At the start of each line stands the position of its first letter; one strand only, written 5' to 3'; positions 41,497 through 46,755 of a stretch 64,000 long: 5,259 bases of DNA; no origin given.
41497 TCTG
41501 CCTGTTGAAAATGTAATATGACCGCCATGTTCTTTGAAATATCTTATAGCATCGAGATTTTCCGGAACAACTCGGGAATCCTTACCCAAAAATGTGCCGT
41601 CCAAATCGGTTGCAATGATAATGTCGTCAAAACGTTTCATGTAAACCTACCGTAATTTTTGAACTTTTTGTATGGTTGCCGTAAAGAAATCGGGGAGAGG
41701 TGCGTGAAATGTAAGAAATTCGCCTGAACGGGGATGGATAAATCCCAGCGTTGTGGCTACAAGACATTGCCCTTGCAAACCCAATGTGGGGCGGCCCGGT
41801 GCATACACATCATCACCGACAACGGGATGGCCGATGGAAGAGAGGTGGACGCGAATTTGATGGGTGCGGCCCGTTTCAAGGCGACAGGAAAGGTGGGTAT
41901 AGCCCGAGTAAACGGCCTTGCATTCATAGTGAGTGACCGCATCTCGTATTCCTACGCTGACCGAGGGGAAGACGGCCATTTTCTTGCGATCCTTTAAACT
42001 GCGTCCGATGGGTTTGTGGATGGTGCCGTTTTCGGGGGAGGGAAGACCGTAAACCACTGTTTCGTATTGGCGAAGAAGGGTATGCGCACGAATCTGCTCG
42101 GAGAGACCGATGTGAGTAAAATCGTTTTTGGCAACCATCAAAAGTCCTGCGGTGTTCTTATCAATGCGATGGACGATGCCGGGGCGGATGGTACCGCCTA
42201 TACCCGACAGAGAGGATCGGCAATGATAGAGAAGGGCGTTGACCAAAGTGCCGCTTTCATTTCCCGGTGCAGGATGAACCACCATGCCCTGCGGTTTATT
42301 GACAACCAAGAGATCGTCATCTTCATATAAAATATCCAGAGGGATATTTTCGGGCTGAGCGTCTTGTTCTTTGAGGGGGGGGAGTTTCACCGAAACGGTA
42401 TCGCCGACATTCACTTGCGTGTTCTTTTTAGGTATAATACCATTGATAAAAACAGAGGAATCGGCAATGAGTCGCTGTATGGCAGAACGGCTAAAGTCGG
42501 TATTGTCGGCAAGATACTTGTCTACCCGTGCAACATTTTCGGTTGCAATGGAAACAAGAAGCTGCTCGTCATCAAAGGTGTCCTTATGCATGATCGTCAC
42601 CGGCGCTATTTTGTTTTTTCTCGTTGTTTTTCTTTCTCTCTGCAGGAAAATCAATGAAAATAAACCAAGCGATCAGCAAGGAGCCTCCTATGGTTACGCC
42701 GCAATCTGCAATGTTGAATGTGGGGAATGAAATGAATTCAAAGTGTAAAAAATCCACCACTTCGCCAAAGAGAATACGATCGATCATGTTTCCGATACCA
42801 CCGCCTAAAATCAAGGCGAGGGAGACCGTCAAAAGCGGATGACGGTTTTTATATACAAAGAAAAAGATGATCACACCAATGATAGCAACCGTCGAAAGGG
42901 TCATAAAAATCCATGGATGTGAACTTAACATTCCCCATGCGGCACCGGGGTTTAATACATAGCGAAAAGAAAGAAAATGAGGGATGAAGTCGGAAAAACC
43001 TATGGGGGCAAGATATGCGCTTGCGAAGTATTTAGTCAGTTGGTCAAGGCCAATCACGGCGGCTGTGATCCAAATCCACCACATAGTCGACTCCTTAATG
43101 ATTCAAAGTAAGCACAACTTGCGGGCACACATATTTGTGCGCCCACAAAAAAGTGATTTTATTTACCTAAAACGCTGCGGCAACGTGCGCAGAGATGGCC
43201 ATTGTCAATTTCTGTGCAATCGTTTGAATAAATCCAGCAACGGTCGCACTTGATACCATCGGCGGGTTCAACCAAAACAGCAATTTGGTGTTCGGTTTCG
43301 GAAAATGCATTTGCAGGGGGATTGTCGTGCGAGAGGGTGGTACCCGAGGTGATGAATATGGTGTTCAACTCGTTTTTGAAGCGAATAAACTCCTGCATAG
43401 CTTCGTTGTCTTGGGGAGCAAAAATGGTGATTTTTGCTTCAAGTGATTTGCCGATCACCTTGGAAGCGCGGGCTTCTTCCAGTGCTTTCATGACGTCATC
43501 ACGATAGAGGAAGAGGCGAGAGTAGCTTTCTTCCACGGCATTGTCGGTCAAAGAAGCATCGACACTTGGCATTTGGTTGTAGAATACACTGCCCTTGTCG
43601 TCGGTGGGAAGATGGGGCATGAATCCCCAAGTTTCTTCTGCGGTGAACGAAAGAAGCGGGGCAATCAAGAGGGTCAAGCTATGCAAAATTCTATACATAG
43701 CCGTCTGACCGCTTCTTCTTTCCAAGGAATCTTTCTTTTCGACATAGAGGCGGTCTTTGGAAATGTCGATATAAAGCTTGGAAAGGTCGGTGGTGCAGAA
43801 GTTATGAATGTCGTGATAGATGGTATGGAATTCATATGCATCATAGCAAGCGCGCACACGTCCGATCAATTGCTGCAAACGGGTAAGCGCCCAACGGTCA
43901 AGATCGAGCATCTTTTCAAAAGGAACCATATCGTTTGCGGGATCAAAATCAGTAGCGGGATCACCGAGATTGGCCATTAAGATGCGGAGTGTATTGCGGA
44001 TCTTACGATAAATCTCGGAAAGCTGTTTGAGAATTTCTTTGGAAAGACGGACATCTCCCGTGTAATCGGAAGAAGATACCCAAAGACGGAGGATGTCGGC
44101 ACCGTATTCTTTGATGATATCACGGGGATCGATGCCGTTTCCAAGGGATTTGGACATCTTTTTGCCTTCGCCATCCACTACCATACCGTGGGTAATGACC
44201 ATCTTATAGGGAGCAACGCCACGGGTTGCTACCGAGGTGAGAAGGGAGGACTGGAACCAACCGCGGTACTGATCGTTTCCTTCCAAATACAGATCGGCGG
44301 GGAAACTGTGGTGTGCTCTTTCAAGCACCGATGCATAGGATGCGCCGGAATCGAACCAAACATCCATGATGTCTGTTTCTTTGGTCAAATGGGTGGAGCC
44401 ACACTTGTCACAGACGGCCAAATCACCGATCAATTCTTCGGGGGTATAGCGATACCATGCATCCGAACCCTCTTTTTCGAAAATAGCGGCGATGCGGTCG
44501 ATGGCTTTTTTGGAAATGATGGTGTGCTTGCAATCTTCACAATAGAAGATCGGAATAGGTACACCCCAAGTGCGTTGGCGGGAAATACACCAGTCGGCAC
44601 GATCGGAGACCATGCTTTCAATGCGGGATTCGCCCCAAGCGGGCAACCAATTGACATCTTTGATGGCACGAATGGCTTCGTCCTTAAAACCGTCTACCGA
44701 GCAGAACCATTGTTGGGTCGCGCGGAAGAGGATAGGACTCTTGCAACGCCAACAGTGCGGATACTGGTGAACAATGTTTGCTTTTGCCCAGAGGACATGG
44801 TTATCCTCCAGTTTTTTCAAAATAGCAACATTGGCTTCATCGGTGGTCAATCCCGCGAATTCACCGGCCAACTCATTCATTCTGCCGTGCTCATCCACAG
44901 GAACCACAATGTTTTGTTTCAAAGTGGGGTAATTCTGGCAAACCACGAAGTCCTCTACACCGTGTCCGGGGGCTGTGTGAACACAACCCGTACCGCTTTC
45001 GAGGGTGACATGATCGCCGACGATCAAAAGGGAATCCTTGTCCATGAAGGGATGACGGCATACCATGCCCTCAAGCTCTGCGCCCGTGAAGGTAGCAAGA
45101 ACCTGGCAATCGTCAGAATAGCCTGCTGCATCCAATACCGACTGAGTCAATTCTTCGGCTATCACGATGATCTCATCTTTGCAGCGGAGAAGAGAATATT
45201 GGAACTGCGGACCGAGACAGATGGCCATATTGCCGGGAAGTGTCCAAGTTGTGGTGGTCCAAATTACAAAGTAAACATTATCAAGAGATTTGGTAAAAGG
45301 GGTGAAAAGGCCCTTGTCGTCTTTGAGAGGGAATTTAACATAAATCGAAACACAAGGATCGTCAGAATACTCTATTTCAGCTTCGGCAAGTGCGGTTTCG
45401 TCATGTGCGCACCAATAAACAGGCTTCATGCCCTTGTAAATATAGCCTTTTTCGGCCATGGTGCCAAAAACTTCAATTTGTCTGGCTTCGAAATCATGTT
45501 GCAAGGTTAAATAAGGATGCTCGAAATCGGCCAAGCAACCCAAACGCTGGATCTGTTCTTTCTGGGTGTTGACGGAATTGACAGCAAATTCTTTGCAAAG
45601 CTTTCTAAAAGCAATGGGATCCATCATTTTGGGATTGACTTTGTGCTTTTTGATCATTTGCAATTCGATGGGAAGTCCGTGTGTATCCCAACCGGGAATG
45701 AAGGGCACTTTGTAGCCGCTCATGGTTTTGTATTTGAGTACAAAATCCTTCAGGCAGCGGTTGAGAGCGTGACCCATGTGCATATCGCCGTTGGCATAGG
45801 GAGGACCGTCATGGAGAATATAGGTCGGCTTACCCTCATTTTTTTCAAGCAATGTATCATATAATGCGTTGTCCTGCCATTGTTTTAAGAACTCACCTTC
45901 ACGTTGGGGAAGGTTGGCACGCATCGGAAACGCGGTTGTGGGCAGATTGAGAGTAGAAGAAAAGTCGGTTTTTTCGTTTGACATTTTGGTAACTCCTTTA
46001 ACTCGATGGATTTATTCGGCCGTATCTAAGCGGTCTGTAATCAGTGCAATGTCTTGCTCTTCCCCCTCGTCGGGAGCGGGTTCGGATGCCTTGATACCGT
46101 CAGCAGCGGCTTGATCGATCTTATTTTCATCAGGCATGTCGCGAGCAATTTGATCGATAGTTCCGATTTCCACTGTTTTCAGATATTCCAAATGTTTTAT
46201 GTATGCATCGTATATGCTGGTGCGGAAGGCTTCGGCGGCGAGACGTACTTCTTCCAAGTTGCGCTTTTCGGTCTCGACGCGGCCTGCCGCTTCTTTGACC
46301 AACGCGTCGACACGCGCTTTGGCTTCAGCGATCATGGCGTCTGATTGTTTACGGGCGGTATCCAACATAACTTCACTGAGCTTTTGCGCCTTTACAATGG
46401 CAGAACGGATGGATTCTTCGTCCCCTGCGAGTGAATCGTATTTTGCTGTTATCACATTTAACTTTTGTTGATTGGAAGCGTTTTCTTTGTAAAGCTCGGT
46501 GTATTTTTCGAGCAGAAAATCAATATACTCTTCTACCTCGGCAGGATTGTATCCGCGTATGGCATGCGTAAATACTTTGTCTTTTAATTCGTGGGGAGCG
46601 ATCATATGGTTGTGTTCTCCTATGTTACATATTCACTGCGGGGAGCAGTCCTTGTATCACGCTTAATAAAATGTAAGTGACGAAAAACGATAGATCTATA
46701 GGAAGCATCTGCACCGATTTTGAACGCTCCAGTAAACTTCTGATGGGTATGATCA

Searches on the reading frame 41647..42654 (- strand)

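Call 24: search_protein_families(library=pfam, proteins=[window:41647-42654:-], max_evalue=0.001)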
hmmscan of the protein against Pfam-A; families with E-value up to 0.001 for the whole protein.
window:41647-42654:- (335 aa): 1 family
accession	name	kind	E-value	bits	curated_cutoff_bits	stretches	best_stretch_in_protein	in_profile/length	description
PF00849.27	PseudoU_synth_2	-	1.1e-28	100.9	26.8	1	114-273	1-152/152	RNA pseudouridylate synthase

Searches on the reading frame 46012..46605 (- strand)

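Call 24: search_protein_families(library=pfam, proteins=[window:46012-46605:-], max_evalue=0.001)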
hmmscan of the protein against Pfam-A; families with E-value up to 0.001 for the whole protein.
window:46012-46605:- (197 aa): 1 family
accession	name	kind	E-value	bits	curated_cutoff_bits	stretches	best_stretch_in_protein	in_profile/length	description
PF05103.18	DivIVA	-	9.7e-24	84.2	28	1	3-130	2-129/131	DivIVA protein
